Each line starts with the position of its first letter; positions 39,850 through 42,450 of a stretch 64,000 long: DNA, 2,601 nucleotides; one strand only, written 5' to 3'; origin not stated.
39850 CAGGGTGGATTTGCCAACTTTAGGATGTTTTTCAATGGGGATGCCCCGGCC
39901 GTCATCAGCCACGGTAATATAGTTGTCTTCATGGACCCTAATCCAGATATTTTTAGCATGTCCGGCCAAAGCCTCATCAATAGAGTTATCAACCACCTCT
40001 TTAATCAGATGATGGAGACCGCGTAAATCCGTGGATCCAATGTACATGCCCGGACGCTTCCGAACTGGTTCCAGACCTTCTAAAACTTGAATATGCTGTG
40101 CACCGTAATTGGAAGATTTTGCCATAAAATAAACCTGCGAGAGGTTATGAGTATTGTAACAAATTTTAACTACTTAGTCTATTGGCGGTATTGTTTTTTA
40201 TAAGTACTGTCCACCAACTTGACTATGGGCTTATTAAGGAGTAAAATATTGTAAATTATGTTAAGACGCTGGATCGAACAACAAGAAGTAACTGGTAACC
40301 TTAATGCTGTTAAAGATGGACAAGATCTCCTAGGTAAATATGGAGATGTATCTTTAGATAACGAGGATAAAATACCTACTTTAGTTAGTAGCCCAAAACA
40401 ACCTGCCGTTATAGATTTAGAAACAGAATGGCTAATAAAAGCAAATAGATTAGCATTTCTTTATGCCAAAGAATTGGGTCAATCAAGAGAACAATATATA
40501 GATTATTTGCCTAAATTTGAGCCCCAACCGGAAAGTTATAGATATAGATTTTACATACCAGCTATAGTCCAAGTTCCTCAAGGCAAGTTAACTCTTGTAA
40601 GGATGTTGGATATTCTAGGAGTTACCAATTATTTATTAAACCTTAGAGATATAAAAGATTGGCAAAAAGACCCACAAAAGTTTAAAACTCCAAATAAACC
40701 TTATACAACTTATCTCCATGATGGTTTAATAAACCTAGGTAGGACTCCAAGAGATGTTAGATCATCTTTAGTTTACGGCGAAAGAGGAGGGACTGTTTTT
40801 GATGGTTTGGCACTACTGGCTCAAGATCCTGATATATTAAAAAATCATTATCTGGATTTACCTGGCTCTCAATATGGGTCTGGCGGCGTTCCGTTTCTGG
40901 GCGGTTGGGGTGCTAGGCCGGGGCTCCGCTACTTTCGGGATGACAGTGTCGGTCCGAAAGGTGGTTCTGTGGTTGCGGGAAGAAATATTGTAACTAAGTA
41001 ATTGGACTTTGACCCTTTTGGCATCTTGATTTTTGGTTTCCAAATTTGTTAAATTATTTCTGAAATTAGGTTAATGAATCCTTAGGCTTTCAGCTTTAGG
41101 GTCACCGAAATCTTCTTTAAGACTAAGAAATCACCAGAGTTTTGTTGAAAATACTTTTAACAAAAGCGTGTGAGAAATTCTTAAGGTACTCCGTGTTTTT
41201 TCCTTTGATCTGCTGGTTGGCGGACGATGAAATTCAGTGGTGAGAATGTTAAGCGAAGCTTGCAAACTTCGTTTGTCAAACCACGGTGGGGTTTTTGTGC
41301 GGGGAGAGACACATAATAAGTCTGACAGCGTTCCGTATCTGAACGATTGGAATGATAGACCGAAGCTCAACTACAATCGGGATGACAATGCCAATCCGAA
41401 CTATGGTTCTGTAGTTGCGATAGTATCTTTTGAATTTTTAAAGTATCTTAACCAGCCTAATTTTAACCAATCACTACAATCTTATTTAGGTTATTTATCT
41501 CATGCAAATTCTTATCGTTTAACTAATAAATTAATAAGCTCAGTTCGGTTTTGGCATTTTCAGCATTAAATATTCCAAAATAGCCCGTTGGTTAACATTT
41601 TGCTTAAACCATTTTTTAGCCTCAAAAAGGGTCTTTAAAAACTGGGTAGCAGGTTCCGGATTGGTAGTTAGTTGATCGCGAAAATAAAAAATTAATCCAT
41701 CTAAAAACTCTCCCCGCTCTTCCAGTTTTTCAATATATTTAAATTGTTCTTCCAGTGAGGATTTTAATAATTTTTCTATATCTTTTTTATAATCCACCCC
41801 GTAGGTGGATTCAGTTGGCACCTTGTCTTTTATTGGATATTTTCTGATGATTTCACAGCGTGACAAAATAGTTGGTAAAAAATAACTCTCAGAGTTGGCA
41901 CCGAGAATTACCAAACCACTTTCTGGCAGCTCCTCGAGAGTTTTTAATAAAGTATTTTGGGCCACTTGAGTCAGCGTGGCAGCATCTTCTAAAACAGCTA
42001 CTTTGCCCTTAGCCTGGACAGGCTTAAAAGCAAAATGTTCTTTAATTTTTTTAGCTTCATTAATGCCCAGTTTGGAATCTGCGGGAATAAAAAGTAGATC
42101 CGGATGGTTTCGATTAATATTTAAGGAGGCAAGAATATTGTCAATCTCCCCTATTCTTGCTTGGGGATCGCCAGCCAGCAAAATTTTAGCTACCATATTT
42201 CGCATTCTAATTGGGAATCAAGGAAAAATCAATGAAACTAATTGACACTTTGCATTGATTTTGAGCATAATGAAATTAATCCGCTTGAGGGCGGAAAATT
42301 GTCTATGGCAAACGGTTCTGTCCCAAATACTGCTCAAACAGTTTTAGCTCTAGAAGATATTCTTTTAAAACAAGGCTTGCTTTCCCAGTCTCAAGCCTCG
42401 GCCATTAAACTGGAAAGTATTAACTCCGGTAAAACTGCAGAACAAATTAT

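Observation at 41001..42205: The TR/VR cassette has no reverse transcriptase or accessory gene nearby and is wedged between gyrB and holB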

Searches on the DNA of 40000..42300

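Call 27: search_rna_families(source=window, start=40000, end=42300, threshold=evalue, max_evalue=1)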
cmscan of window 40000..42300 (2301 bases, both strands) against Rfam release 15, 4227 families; matches with E-value up to 1: 0.
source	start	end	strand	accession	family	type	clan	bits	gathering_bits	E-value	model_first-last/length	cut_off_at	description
